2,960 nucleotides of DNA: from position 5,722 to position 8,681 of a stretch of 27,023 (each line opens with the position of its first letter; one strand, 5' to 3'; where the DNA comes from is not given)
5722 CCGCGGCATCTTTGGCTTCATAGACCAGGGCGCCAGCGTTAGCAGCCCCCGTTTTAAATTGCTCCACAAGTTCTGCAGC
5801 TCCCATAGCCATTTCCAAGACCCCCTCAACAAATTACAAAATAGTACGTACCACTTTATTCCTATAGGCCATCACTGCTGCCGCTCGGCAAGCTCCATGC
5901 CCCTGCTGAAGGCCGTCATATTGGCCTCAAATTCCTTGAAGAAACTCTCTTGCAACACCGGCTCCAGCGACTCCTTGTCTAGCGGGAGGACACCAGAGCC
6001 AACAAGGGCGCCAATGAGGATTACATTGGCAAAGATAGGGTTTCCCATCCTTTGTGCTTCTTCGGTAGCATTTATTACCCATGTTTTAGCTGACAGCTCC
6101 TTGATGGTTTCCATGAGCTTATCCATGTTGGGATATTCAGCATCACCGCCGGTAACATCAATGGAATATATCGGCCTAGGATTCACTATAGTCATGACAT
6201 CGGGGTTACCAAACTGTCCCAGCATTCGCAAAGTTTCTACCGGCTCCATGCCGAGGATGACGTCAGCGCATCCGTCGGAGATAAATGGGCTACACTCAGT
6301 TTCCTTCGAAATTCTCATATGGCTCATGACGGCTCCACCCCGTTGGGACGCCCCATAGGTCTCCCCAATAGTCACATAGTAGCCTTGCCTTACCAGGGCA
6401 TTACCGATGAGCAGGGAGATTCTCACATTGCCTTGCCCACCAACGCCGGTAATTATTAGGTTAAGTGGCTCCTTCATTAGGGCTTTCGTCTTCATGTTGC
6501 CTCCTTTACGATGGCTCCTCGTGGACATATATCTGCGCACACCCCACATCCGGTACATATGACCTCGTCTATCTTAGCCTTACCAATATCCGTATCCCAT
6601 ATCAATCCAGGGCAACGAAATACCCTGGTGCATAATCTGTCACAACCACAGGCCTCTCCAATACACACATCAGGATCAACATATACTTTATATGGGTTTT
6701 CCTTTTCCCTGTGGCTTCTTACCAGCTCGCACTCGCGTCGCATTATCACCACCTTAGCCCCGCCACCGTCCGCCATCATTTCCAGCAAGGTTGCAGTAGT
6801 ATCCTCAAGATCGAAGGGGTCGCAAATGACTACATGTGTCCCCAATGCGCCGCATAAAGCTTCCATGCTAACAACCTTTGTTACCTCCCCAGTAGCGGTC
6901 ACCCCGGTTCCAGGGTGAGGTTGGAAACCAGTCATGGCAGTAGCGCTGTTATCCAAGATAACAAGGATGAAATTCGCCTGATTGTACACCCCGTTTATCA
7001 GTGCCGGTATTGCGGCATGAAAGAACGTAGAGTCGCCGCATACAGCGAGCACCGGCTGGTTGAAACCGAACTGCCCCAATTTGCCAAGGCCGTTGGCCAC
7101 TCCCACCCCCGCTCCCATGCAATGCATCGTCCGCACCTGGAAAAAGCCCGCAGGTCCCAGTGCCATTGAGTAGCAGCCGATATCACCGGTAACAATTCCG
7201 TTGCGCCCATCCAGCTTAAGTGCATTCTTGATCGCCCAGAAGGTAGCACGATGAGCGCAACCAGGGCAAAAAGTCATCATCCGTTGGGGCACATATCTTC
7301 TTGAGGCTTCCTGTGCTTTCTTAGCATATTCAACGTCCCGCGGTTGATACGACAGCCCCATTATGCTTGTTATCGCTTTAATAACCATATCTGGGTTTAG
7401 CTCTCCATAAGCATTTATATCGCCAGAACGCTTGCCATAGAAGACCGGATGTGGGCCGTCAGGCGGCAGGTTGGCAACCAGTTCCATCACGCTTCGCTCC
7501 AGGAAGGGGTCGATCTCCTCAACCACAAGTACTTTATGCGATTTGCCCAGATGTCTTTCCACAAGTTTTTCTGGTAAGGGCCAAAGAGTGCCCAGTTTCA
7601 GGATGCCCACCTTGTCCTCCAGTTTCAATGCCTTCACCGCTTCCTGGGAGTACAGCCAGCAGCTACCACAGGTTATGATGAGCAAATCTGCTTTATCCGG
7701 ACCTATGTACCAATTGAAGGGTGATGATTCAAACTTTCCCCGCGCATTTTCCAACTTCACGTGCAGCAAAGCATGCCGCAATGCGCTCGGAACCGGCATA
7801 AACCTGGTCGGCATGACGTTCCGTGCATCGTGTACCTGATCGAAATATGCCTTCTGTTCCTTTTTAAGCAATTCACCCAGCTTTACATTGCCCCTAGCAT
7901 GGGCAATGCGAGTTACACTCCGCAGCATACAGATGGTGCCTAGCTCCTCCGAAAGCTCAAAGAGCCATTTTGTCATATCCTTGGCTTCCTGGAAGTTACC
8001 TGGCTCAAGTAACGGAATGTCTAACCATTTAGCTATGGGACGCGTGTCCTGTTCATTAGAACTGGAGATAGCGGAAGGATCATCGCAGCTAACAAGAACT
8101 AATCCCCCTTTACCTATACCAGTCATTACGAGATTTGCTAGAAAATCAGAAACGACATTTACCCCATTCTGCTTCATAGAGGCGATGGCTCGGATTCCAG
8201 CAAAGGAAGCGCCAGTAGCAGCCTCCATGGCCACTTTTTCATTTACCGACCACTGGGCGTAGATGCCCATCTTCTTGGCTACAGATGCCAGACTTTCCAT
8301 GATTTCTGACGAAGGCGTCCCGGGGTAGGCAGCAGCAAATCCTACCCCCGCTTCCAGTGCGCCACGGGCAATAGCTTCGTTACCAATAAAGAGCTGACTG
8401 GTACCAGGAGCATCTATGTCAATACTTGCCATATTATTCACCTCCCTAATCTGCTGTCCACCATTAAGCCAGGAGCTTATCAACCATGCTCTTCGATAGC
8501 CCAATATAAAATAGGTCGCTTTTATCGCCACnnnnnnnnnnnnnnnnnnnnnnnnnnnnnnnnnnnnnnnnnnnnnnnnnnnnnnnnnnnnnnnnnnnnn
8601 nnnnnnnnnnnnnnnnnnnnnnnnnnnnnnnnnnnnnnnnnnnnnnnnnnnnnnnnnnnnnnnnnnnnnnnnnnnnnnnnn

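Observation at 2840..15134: Ten-gene operon linking a BCR-like enzyme, NPN-type racemase, FpoF-like flavoprotein, IorAB and a Lut dehydrogenase: candidate undescribed aromatic 2-hydroxyacid dearomatisation pathway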

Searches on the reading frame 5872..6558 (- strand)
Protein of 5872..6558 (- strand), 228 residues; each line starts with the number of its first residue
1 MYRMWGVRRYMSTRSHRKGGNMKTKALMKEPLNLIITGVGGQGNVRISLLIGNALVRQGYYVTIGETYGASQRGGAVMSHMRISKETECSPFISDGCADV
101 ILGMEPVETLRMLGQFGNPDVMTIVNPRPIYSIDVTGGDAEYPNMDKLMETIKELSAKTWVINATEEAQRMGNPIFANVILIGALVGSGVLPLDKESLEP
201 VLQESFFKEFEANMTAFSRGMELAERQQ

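Call 4: search_protein_families(library=pfam, proteins=[window:5872-6558:-], max_evalue=0.001)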
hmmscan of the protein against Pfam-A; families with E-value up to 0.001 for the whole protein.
window:5872-6558:- (228 aa): 1 family
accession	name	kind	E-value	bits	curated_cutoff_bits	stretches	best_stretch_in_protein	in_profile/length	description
PF01558.24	POR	-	6.2e-31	108.3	27.4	1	40-222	1-173/173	Pyruvate ferredoxin/flavodoxin oxidoreductase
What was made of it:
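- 5872..6495 (-): g8 (M3). IorB-type subunit. Its ATG overlaps the g7 stop codon (ATGA). Pfam POR 108 bits (call 4).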

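Call 5: search_protein_families(library=ncbifam, proteins=[window:5872-6558:-], max_evalue=0.001)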
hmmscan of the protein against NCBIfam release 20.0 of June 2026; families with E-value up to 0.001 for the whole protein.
window:5872-6558:- (228 aa): 26 families (the best 25 are shown)
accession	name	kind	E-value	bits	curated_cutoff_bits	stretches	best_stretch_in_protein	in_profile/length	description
NF005323.0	PRK06853.1-3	equivalog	1.9e-46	158.5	238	1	30-224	5-195/197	indolepyruvate oxidoreductase subunit beta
TIGR03334.1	IOR_beta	equivalog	2.7e-44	151.4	205.8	1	32-221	1-188/189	indolepyruvate ferredoxin oxidoreductase subunit beta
NF004915.0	PRK06274.1-1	equivalog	1.1e-39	135.9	274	1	32-225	3-193/194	indolepyruvate oxidoreductase subunit beta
NF005325.0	PRK06853.1-5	equivalog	1.1e-37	129.7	230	1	32-224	4-191/192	indolepyruvate oxidoreductase subunit beta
NF005326.0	PRK06853.1-6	equivalog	3.3e-37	128.2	348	1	32-226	4-198/202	indolepyruvate oxidoreductase subunit beta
NF005322.0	PRK06853.1-2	equivalog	8.1e-37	126.9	237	1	30-227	4-196/197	indolepyruvate oxidoreductase subunit beta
NF005324.0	PRK06853.1-4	equivalog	1.9e-34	119.2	222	1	33-227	4-192/196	indolepyruvate oxidoreductase subunit beta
NF004917.0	PRK06274.1-3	equivalog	6.7e-30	104.5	284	1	33-222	4-191/203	indolepyruvate oxidoreductase subunit beta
NF004918.0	PRK06274.1-4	equivalog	5.6e-26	91.5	278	1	32-216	3-184/202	indolepyruvate oxidoreductase subunit beta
NF005328.0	PRK06853.2-2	equivalog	7.5e-26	91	240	1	30-212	2-178/192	indolepyruvate oxidoreductase subunit beta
NF009589.0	PRK13030.1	subfamily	8.2e-22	76.8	816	1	26-226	723-929/1170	indolepyruvate ferredoxin oxidoreductase family protein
NF004916.0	PRK06274.1-2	equivalog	2.9e-19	69.9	227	1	33-128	4-96/178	indolepyruvate oxidoreductase subunit beta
NF009588.0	PRK13029.1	subfamily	9.3e-19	66.8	952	1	25-225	738-944/1196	indolepyruvate ferredoxin oxidoreductase family protein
NF005327.0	PRK06853.2-1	equivalog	2.4e-18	66.6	242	1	32-218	4-179/194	indolepyruvate oxidoreductase subunit beta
NF006179.0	PRK08312.1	subfamily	1.2e-17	64.2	348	1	25-227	5-216/514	indolepyruvate oxidoreductase subunit beta family protein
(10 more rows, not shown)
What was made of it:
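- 5872..6495 (-): NF005323 158 bits against 238 and TIGR03334 151 against 206 (call 5).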

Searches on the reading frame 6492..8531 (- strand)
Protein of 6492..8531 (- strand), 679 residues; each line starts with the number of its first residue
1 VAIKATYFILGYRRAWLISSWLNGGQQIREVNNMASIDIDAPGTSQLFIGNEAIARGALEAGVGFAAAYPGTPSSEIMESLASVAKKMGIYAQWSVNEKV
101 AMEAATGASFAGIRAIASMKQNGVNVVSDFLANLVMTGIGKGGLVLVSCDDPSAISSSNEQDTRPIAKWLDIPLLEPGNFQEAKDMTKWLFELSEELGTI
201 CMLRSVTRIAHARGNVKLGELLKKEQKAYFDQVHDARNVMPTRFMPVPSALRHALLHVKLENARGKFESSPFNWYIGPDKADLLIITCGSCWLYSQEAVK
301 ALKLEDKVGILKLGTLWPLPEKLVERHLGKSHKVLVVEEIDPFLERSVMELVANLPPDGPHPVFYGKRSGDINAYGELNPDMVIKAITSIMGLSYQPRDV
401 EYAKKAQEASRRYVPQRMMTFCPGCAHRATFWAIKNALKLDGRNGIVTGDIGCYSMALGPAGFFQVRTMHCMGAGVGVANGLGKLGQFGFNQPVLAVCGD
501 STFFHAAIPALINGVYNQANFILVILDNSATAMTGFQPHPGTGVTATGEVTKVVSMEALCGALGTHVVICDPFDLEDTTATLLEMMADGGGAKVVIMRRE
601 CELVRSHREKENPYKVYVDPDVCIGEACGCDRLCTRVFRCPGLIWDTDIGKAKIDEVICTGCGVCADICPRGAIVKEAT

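Call 4: search_protein_families(library=pfam, proteins=[window:6492-8531:-], max_evalue=0.001)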
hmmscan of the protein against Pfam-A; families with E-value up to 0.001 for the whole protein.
window:6492-8531:- (679 aa): 6 families
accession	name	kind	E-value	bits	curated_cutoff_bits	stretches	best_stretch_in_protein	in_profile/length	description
PF02775.26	TPP_enzyme_C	-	8.8e-19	68.2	21.9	1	450-590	1-145/151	Thiamine pyrophosphate enzyme, C-terminal TPP binding domain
PF01855.24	POR_N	-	7.9e-13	49.1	27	1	57-222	2-171/231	Pyruvate flavodoxin/ferredoxin oxidoreductase, thiamine diP-bdg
PF17147.9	PFOR_II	-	8.1e-08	33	27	1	281-340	1-61/102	Pyruvate:ferredoxin oxidoreductase core domain II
PF00037.32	Fer4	-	1.2e-05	25.3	21.1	1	653-674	2-23/24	4Fe-4S binding domain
PF02780.25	Transketolase_C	-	4.9e-05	23.7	25.9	1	279-339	8-69/124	Transketolase, C-terminal domain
PF12837.12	Fer4_6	-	0.00012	22.3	25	1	652-674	2-24/24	4Fe-4S binding domain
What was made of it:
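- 6492..8432 (-): g7 (M3). IorA-type 2-oxoacid oxidoreductase alpha subunit (TPP and ferredoxin domains). The start is taken at the ATG at 8432, not the GTG at 8531. Pfam POR_N, PFOR_II, TPP_enzyme_C and Fer4 (call 4).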

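Call 5: search_protein_families(library=ncbifam, proteins=[window:6492-8531:-], max_evalue=0.001)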
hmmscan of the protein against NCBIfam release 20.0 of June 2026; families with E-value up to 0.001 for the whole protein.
window:6492-8531:- (679 aa): 19 families
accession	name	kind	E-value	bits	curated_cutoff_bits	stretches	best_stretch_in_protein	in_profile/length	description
TIGR03336.1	IOR_alpha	equivalog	1.9e-176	587.9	650.9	1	46-674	3-595/595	indolepyruvate ferredoxin oxidoreductase subunit alpha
NF009589.0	PRK13030.1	subfamily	1.2e-44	152.4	816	1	92-542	88-548/1170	indolepyruvate ferredoxin oxidoreductase family protein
NF009588.0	PRK13029.1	subfamily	9.4e-27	93.3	952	1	65-666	58-666/1196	indolepyruvate ferredoxin oxidoreductase family protein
TIGR03710.1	OAFO_sf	subfamily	5.5e-26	91.3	482.75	2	39-118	187-266/561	2-oxoacid:acceptor oxidoreductase subunit alpha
NF006412.0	PRK08659.1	equivalog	7.3e-25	88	411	2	45-219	5-184/378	2-oxoacid:acceptor oxidoreductase subunit alpha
NF005507.0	PRK07119.1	subfamily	2.5e-19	69.3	399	1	46-339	5-306/352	3-methyl-2-oxobutanoate dehydrogenase subunit VorB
NF007206.0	PRK09627.1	equivalog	1e-18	67.5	579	2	50-224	8-187/375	2-oxoglutarate synthase subunit alpha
NF040682.1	PorA_Arch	equivalog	4.6e-09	35.7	550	1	49-129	7-89/387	pyruvate synthase subunit PorA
NF041170.1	Oxoac_fdxalpha_Archa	equivalog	1.8e-08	33.2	800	0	259-339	498-580/636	2-oxoacid:ferredoxin oxidoreductase subunit alpha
NF006233.0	PRK08367.1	equivalog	3.2e-07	29.6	625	0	48-131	7-92/394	pyruvate ferredoxin oxidoreductase subunit alpha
NF045764.1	PhenlGlyoxDHPadG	equivalog_domain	4.3e-07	28.8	700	0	279-338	266-326/398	NADH-dependent phenylglyoxylate dehydrogenase subunit alpha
NF006232.0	PRK08366.1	equivalog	1.1e-06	27.6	646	1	48-131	10-95/394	2-ketoisovalerate ferredoxin oxidoreductase subunit alpha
NF041778.1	hetero_SS_HdrA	equivalog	2.8e-06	25.4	1400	1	616-675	575-634/771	ferredoxin:CoB-CoM heterodisulfide reductase subunit HdrA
NF007201.0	PRK09622.1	equivalog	6.8e-06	25.2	590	1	48-131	13-98/405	2-oxoacid:ferredoxin oxidoreductase subunit alpha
NF008820.0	PRK11866.1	equivalog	1.1e-05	25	402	1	411-551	7-145/287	2-oxoacid ferredoxin oxidoreductase subunit beta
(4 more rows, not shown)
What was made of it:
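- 6492..8432 (-): TIGR03336 IOR_alpha 588 bits against a cut-off of 651; PadG 29 bits against 700 (call 5).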
